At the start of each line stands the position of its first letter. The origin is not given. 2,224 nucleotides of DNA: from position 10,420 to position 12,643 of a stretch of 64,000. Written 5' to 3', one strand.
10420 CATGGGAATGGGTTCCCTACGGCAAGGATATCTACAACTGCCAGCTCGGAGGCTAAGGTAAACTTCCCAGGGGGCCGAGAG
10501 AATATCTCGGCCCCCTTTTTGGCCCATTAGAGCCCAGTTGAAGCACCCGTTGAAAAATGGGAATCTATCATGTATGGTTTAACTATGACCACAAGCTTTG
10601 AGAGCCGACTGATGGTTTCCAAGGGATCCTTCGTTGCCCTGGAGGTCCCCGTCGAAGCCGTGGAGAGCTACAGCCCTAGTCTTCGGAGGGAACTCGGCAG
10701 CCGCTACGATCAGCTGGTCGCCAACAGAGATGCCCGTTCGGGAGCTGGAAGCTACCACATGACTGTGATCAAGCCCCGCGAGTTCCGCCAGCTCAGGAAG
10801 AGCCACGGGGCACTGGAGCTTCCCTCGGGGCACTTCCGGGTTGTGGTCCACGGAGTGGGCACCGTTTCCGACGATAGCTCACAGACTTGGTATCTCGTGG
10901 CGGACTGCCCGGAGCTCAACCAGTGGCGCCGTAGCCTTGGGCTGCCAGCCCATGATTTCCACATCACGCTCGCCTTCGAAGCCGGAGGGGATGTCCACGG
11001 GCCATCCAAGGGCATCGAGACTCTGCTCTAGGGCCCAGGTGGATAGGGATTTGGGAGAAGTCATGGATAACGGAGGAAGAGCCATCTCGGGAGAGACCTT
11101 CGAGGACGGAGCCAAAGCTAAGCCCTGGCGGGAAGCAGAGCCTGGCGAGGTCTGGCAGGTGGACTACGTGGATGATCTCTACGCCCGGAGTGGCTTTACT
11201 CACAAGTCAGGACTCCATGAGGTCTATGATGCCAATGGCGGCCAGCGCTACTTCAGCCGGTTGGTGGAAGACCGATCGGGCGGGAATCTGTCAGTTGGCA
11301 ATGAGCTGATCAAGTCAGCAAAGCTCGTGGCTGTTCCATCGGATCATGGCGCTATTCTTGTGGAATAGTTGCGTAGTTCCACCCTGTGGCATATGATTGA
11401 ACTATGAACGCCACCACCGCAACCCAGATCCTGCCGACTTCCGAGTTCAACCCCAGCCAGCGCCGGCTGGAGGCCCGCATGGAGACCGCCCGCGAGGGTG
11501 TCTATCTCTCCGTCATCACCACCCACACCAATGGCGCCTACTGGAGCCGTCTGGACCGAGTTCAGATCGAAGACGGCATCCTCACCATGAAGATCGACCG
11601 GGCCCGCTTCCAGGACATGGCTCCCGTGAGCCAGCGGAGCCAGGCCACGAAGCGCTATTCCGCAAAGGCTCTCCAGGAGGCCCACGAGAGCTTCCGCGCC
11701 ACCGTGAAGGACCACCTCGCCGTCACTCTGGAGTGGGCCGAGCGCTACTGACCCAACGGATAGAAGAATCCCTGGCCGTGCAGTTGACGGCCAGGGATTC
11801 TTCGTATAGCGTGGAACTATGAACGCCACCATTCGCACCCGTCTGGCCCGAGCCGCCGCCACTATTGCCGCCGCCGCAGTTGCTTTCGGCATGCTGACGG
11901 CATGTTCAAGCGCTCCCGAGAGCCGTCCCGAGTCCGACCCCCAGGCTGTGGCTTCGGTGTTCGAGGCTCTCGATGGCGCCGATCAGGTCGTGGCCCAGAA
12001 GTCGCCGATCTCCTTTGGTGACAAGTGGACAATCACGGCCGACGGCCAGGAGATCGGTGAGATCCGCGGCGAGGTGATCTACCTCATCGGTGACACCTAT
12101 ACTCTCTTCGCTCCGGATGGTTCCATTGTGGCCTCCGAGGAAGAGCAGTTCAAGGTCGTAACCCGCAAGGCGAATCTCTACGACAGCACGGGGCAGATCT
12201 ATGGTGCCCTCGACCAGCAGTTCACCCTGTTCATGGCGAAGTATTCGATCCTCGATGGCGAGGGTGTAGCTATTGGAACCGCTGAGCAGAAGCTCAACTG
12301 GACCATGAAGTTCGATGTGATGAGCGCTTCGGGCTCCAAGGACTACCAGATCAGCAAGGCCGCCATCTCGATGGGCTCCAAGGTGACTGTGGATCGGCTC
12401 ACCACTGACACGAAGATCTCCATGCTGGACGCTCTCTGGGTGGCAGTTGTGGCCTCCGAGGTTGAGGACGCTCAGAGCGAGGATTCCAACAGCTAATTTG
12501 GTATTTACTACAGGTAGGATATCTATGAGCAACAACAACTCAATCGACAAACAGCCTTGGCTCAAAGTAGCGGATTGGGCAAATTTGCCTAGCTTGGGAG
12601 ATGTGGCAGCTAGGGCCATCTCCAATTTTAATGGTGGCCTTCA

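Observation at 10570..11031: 153 aa 2H phosphoesterase, a candidate Acb1-like degrader of cyclic oligonucleotide signals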

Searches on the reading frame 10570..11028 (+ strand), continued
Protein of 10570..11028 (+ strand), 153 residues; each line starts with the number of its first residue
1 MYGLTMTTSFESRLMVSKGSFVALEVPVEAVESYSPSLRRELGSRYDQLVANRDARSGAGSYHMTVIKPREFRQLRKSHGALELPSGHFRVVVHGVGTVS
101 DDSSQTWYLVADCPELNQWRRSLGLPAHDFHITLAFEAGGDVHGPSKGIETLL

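Call 84: search_solved_structures(query=L010:8376-9599:+, max_evalue=0.001)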
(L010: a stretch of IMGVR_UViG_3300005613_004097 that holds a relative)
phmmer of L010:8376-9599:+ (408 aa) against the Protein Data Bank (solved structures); distinct sequences matched with E-value up to 0.001: 20.
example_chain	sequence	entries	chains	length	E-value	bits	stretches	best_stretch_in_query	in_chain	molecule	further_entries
6ibp_A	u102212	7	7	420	2.2e-31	112.5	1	41-224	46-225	CCA-adding enzyme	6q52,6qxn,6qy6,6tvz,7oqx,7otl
7otr_A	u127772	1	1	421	2.2e-31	112.5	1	41-224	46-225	CCA-adding protein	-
3aqm_A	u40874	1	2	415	2.1e-30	109.3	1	38-228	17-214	Poly(A) polymerase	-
3aql_A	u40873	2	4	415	2.6e-30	109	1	38-226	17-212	Poly(A) polymerase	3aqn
3aqk_A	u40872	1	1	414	2.6e-30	109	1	38-226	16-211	Poly(A) polymerase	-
4x4w_A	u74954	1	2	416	9.4e-28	100.6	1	26-250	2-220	CCA tRNA nucleotidyltransferase 1, mitochondrial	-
1ou5_A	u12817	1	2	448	2.3e-27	99.3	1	33-250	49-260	tRNA CCA-adding enzyme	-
8cbm_E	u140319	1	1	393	1.1e-26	97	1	42-250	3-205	CCA tRNA nucleotidyltransferase 1, mitochondrial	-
1miv_A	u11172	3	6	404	7.1e-22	81.2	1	50-231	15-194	tRNA CCA-adding enzyme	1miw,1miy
4wby_A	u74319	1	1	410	2.4e-20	76.2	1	38-285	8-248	Poly A polymerase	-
1vfg_A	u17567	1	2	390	1.8e-19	73.3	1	49-285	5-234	poly A polymerase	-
4wbz_A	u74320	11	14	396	1.9e-19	73.2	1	49-285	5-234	Poly A polymerase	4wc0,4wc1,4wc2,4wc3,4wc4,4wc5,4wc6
3h37_A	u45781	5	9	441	3.3e-18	69.2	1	56-285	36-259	TRNA nucleotidyl transferase-related protein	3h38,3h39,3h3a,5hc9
9ns2_A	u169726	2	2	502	5e-18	68.5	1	137-303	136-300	tRNA nucleotidyltransferase cca1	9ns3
9ns4_A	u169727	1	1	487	8.4e-17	64.5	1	130-316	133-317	tRNA nucleotidyltransferase cca2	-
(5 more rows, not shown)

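Call 87: search_protein_families(library=pfam, proteins=[L019:9824-11335:+, L026:7842-10355:+, P0102, P0178, P0155, P0156], max_evalue=0.01)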
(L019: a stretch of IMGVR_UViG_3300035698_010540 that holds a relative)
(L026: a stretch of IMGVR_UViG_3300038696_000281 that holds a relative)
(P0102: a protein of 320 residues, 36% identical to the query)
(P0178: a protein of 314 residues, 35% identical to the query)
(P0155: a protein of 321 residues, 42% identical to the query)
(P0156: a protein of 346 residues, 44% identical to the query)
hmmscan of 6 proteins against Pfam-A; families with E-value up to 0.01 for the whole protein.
L019:9824-11335:+ (504 aa): 7 families
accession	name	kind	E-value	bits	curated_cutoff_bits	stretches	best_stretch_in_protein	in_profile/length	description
PF22784.1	PTP-SAK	-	2.2e-37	128.9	27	1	345-492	2-153/153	Swiss Army Knife protein, DSP-PTPase phosphatase domain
PF22547.2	2H-SAK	-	1.5e-21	77.4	27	1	52-157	21-124/124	Swiss Army Knife, 2H phosphoesterase domain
PF22785.1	Tc-R-P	-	6.6e-12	46.3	27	1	357-456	2-105/106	Polymorphic toxin system, DSP-PTPase phosphatase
PF00782.25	DSPc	-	1.4e-09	38.3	33.5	1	372-495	16-130/133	Dual specificity phosphatase, catalytic domain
PF00102.32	Y_phosphatase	-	5e-09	36.6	20.9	1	408-492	146-228/234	Protein-tyrosine phosphatase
PF05706.17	CDKN3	-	0.00031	20.9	20.7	1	391-456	95-159/168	Cyclin-dependent kinase inhibitor 3 (CDKN3)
PF13350.11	Y_phosphatase3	-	0.00043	20.8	22.2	0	418-451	120-149/240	Tyrosine phosphatase family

L026:7842-10355:+ (838 aa): 14 families
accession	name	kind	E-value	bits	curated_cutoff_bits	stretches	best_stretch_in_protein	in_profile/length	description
PF09414.15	RNA_ligase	-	1.3e-29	103.9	27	1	644-810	2-170/171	RNA ligase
PF22547.2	2H-SAK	-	7.1e-20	71.9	27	1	14-116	8-124/124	Swiss Army Knife, 2H phosphoesterase domain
PF22785.1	Tc-R-P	-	1.1e-12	48.9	27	1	307-391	12-104/106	Polymorphic toxin system, DSP-PTPase phosphatase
PF00782.25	DSPc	-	9e-12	45.4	33.5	1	311-423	11-132/133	Dual specificity phosphatase, catalytic domain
PF13671.12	AAA_33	-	9.7e-11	42.6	27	1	444-570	1-140/143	AAA domain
PF22784.1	PTP-SAK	-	1.2e-09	38.9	27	1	308-389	21-110/153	Swiss Army Knife protein, DSP-PTPase phosphatase domain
PF14566.11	PTPlike_phytase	-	6.9e-06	26.7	27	1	340-388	104-155/158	Inositol hexakisphosphate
PF08433.16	KTI12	-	1.8e-05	24.8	22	1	445-550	4-122/271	Chromatin associated protein KTI12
PF13173.12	AAA_14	-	5.8e-05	23.5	27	1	443-524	3-88/129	AAA domain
PF13238.12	AAA_18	-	0.00011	23.1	29.4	1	445-512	1-68/128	AAA domain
PF22741.1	PTP-NADK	-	0.00019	21.3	27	1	297-388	27-129/163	DSP-PTPase phosphatase fused to NAD+ Kinase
PF00102.32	Y_phosphatase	-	0.0021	18.2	20.9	1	344-389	143-192/234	Protein-tyrosine phosphatase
PF13350.11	Y_phosphatase3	-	0.0024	18.3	22.2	0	323-380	90-142/240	Tyrosine phosphatase family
PF08303.17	tRNA_lig_kinase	-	0.003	18.1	22.7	1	452-529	9-85/168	tRNA ligase kinase domain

P0102 (320 aa): 5 families
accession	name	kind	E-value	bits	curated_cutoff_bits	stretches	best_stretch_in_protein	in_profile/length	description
PF13671.12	AAA_33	-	1e-22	81.4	27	1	4-140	1-138/143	AAA domain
PF22547.2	2H-SAK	-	1.2e-19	71.2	27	1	215-308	26-124/124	Swiss Army Knife, 2H phosphoesterase domain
PF08433.16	KTI12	-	2.4e-06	27.7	22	1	4-125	3-122/271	Chromatin associated protein KTI12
PF06414.18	Zeta_toxin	-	3.1e-05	23.9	22.3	1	4-138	18-162/199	Zeta toxin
PF13238.12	AAA_18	-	0.0014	19.5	29.4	1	5-76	1-67/128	AAA domain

P0178 (314 aa): 1 family
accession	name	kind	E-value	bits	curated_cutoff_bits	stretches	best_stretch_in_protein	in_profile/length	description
PF22547.2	2H-SAK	-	4.8e-20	72.5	27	1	197-302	18-124/124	Swiss Army Knife, 2H phosphoesterase domain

P0155 (321 aa): 11 families
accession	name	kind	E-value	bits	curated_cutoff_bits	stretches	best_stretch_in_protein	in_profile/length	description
PF22547.2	2H-SAK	-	4.9e-17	62.8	27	1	23-145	2-124/124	Swiss Army Knife, 2H phosphoesterase domain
PF13671.12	AAA_33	-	1.5e-06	29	27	1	215-253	1-39/143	AAA domain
PF13238.12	AAA_18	-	0.0011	19.9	29.4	1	217-253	2-38/128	AAA domain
PF20720.3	nSTAND3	-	0.0021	18.2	27.2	1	214-235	18-39/155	Novel STAND NTPase 3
PF05729.18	NACHT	-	0.003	17.9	26.7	1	215-245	2-32/167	NACHT domain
PF13401.12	AAA_22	-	0.0036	18.1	27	1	215-239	7-31/130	AAA domain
PF07728.20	AAA_5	-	0.0048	17.3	22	0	216-235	2-21/139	AAA domain (dynein-related subfamily)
PF00005.33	ABC_tran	-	0.0049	17.9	25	1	210-237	8-35/137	ABC transporter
PF00004.35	AAA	-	0.0064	17.4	21.2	1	217-236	2-21/131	ATPase family associated with various cellular activities (AAA)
PF13521.12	AAA_28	-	0.0065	17.1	27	0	217-236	3-22/164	AAA domain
PF13481.12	AAA_25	-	0.008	16.3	27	0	215-235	35-55/195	AAA domain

P0156 (346 aa): 2 families
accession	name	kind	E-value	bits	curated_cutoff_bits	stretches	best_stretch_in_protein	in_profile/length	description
PF22547.2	2H-SAK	-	5e-18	66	27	1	69-211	19-124/124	Swiss Army Knife, 2H phosphoesterase domain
PF02834.22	LigT_PEase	-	0.0049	17.4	23.3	0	66-103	11-48/87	LigT like Phosphoesterase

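Call 92: find_homologous_proteins(query=P0121, max_evalue=0.00001)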
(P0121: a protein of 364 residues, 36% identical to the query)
Query P0121 (364 aa): 3 proteins with E <= 0.00001 among 8000 candidates.
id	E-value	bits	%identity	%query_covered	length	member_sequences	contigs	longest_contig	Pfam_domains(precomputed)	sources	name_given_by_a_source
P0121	1.6e-246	835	100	100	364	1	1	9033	PF18153.8,PF22547.3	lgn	-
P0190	6.5e-58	215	35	99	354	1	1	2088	PF23471.3,PF18153.8,PF22547.3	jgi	jgi:hypothetical protein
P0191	5.1e-42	162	32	99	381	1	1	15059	PF22547.3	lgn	-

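Call 93: find_encoding_contigs(protein=P0191, flank=8000, max_places=2)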
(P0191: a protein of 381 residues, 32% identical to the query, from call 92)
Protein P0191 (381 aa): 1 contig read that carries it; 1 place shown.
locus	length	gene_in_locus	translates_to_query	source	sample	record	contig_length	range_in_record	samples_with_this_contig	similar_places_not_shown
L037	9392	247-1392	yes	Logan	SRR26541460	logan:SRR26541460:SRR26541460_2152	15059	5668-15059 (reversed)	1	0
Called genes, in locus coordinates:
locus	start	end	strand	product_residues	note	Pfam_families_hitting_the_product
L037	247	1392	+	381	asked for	PF22547:2H-SAK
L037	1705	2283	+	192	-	PF00589:Phage_integrase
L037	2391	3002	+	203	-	-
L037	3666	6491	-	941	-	-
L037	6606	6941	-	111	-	-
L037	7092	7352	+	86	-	-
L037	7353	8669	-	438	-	PF01435:Peptidase_M48 (weak)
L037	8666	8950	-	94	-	-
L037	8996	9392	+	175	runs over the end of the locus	-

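Call 101: find_encoding_contigs(protein=P0002, flank=5000, max_places=2)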
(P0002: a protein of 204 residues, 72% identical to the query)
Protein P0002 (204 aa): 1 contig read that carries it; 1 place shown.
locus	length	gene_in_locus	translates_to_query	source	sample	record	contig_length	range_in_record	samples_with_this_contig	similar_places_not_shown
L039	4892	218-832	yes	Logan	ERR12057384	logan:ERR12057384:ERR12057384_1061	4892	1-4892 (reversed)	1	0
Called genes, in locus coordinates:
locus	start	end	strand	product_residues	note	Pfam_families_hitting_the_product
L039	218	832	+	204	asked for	PF22547:2H-SAK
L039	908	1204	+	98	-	-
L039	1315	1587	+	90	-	-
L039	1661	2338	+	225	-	-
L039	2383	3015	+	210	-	PF11539:DUF3228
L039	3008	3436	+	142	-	-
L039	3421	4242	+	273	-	-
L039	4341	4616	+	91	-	-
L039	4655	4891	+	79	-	?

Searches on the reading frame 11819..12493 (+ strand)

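Call 13: search_protein_families(library=pfam, proteins=[window:11819-12493:+], max_evalue=0.01)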
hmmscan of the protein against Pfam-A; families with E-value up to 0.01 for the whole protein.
window:11819-12493:+ (225 aa): 0 families

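Call 47: search_protein_families(library=phrogs, proteins=[window:11819-12493:+], max_evalue=0.001)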
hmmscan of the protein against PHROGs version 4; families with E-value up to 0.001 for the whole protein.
window:11819-12493:+ (225 aa): 1 family
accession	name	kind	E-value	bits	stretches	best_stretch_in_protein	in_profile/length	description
phrog_12816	-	unknown function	0.00065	20.9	0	11-60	3-51/140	-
